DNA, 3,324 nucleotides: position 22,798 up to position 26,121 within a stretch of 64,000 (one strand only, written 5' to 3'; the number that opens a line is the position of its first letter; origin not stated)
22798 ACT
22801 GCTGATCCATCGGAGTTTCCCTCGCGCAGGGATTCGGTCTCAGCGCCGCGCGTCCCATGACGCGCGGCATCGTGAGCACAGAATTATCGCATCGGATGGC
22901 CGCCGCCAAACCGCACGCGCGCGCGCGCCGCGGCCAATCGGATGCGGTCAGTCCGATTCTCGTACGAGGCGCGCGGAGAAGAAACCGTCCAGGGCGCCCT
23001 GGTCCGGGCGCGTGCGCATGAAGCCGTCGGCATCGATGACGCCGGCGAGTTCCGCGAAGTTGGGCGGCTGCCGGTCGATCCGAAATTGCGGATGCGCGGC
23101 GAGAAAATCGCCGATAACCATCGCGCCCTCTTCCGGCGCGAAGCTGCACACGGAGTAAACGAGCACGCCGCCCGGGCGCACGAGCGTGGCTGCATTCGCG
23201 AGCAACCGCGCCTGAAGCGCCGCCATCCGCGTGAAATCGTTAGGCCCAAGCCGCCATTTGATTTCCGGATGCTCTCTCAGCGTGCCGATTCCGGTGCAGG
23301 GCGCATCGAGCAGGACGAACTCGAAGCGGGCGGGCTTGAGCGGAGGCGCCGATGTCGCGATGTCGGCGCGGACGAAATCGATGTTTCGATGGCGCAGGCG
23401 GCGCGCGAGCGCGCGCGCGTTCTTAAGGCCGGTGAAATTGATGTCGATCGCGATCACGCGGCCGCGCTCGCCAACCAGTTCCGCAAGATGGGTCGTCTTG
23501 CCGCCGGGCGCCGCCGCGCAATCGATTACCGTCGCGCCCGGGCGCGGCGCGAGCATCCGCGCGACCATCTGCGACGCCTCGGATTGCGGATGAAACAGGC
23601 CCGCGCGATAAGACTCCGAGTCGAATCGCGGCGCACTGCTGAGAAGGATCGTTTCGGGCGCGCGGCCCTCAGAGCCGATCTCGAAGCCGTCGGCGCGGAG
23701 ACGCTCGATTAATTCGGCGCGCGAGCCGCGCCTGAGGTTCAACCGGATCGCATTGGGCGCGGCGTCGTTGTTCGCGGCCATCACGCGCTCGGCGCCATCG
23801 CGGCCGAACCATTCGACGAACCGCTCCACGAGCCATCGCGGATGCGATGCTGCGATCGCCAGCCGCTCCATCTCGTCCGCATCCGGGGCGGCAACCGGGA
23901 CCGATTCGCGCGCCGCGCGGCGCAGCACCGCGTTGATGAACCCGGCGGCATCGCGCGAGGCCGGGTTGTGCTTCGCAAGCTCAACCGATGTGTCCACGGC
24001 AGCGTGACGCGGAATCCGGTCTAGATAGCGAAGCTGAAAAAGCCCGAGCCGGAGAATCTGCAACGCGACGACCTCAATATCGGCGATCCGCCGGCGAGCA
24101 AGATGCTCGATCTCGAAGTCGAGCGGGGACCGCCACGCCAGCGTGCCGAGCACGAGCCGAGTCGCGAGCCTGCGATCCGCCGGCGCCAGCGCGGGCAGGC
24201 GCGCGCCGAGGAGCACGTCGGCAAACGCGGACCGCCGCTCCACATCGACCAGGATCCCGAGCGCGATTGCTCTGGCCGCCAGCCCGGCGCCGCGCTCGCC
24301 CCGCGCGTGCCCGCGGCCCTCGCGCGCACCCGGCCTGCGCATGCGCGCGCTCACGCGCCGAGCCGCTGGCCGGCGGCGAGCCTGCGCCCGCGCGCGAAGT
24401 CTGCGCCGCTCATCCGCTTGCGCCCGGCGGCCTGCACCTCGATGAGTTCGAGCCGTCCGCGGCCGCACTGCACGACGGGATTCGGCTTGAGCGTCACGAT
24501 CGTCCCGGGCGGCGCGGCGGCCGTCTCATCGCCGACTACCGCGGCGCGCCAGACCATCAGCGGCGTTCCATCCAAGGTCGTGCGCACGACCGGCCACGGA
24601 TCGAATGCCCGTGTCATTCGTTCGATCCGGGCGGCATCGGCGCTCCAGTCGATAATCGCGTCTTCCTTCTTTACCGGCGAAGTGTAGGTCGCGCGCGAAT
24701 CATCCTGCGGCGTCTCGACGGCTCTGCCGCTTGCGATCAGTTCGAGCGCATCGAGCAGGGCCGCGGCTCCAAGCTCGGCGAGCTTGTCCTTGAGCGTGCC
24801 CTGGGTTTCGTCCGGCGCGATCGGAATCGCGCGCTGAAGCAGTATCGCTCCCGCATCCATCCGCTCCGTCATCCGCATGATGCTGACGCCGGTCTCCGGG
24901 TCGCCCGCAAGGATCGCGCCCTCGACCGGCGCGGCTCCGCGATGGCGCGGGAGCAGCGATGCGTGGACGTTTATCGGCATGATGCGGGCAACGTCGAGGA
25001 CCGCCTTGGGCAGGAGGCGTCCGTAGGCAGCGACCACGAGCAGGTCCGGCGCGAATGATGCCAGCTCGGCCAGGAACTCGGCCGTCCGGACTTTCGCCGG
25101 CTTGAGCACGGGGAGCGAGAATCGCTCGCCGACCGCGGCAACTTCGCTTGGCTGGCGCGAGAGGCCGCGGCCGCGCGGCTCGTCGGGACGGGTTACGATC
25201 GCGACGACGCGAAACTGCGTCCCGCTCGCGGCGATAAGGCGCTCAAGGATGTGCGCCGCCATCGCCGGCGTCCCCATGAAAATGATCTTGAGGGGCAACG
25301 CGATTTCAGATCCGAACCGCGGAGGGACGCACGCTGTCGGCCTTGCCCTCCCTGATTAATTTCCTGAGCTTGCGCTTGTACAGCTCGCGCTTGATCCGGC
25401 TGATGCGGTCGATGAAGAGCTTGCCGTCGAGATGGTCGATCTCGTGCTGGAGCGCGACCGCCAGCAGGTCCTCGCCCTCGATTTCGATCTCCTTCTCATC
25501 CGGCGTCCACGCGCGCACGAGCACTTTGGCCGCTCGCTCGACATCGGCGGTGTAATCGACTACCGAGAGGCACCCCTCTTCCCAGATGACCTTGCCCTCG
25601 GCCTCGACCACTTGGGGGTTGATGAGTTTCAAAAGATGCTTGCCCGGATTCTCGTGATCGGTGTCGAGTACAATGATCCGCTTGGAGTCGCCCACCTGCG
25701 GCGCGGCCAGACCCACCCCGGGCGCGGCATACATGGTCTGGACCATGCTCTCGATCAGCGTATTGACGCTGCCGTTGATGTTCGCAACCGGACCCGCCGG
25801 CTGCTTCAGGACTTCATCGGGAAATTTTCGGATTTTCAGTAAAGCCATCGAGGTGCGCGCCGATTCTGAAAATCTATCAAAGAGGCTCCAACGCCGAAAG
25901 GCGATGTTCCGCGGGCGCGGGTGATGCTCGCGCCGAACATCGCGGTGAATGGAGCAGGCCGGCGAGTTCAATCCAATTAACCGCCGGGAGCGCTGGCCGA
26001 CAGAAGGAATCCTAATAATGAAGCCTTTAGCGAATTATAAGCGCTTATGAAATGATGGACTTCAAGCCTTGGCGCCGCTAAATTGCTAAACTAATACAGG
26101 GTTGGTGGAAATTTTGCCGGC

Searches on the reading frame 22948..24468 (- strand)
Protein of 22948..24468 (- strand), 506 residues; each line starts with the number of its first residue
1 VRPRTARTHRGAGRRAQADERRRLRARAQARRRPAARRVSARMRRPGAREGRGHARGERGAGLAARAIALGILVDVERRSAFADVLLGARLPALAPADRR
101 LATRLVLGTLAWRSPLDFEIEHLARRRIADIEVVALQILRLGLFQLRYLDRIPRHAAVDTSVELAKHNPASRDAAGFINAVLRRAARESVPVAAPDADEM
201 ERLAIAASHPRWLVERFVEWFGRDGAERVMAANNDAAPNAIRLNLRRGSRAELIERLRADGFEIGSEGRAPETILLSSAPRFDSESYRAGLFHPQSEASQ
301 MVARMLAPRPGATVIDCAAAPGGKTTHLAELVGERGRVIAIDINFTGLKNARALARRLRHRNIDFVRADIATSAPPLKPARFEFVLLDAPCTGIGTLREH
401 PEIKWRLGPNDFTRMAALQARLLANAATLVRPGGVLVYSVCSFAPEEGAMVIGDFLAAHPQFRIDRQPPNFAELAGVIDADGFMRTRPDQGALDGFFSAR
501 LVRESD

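Call 7: search_protein_families(library=pfam, proteins=[window:22948-24468:-], max_evalue=0.001)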
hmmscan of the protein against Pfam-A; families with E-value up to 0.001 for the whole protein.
window:22948-24468:- (506 aa): 8 families
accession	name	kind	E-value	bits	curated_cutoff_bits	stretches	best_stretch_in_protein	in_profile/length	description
PF01189.24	Methyltr_RsmB-F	-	6.5e-47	160.2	27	1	304-501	2-198/199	16S rRNA methyltransferase RsmB/F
PF01029.23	NusB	-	1.5e-26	93.8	23.1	1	64-187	2-133/133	NusB family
PF22458.1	RsmF-B_ferredox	-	8.7e-15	55.1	27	1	209-279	1-70/74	Methyltr_RsmF/B-like, ferredoxin-like domain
PF13847.12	Methyltransf_31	-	9.1e-12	45.3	27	1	310-442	3-113/145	Methyltransferase domain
PF01728.25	FtsJ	-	2.1e-07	31.5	24.1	1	309-444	20-143/181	FtsJ-like methyltransferase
PF13649.12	Methyltransf_25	-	4.9e-07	30.8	27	1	314-387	1-70/97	Methyltransferase domain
PF01209.24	Ubie_methyltran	-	1.2e-06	28.5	20.1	1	301-369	38-106/233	ubiE/COQ5 methyltransferase family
PF08241.18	Methyltransf_11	-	2.7e-05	25.2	21.2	0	316-387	2-66/95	Methyltransferase domain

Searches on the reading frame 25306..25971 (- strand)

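Call 7: search_protein_families(library=pfam, proteins=[window:25306-25971:-], max_evalue=0.001)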
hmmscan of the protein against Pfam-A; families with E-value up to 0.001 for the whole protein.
window:25306-25971:- (221 aa): 1 family
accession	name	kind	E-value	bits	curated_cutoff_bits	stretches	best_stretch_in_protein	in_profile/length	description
PF01327.26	Pep_deformylase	-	1e-47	162.1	22.8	1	45-195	2-155/156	Polypeptide deformylase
